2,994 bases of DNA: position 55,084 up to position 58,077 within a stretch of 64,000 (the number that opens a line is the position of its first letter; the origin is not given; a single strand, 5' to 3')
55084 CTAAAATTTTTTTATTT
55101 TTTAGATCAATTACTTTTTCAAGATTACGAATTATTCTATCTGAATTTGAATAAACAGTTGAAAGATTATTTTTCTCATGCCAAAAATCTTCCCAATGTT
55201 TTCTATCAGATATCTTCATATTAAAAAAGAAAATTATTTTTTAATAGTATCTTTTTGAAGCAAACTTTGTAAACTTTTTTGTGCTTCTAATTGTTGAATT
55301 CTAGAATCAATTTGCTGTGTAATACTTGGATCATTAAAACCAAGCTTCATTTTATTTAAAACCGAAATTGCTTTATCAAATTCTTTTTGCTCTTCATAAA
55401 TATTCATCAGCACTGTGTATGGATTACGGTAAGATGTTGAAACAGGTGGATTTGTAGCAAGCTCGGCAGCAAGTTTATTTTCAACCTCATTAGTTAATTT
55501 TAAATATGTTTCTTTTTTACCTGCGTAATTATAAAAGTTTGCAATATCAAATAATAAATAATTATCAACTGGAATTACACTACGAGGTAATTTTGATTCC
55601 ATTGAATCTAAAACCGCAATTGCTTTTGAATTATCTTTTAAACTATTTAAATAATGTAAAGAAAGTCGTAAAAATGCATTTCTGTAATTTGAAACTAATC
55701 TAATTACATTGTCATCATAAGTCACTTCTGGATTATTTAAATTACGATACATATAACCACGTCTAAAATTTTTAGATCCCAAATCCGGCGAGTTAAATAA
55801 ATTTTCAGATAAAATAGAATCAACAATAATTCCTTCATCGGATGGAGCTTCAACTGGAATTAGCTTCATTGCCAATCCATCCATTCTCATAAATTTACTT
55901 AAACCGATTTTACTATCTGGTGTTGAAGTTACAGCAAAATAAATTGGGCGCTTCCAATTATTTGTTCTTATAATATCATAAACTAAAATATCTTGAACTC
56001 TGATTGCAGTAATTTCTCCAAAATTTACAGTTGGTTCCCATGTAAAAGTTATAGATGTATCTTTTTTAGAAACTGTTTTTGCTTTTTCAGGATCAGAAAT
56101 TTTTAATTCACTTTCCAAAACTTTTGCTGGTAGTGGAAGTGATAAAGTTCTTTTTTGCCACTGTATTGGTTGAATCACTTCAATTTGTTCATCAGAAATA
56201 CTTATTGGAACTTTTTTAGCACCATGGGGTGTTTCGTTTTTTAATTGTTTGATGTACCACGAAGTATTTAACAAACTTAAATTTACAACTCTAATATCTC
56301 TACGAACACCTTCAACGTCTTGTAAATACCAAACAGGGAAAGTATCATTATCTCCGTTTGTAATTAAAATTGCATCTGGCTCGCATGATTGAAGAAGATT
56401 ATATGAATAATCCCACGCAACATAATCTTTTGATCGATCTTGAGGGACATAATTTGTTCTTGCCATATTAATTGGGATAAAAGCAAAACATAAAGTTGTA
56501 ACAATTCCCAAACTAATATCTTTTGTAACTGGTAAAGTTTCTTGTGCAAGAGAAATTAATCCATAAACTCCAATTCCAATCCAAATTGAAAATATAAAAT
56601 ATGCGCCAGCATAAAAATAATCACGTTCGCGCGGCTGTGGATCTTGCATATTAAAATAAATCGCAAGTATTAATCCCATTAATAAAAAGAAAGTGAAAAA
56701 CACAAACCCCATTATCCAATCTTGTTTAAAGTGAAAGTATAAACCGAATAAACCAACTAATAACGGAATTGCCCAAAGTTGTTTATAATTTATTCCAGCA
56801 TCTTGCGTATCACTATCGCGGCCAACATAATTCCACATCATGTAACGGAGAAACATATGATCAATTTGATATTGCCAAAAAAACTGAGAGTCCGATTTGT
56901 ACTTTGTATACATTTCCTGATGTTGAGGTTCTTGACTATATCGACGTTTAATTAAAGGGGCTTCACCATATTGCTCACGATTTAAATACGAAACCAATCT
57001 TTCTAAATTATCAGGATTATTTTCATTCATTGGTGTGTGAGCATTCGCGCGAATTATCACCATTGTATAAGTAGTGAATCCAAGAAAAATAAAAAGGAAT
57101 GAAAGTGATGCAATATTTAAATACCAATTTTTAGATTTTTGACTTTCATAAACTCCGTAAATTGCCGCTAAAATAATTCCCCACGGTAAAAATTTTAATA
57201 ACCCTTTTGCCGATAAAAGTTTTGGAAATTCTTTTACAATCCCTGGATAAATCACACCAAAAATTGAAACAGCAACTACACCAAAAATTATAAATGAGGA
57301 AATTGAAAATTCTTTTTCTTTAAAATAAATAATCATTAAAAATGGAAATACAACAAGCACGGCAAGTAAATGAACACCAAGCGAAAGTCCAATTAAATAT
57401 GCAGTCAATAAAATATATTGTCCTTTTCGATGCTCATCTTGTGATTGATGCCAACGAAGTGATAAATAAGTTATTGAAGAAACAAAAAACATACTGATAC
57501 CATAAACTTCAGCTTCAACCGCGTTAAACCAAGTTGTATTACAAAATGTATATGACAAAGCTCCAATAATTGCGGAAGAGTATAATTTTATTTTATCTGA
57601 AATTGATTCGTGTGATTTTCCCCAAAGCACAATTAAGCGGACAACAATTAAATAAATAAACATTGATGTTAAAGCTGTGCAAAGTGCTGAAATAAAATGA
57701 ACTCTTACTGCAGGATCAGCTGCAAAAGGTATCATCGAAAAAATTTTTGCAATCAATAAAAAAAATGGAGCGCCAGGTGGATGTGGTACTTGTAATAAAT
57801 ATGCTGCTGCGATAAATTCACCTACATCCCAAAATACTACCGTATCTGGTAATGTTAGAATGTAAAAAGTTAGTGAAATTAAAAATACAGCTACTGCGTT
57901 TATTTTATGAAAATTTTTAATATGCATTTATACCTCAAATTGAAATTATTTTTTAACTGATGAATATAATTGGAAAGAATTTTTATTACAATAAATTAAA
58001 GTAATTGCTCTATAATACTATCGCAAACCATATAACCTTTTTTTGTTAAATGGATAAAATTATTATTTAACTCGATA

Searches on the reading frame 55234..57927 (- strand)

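Call 49: search_protein_families(library=pfam, proteins=[window:55234-57927:-], max_evalue=1e-8)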
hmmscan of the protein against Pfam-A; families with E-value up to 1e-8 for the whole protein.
window:55234-57927:- (897 aa): 1 family
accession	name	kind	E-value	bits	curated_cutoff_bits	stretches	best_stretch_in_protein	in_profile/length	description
PF11028.14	TMEM260-like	-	5e-55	186.5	24.2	1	34-205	1-175/179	Protein O-mannosyl-transferase TMEM260-like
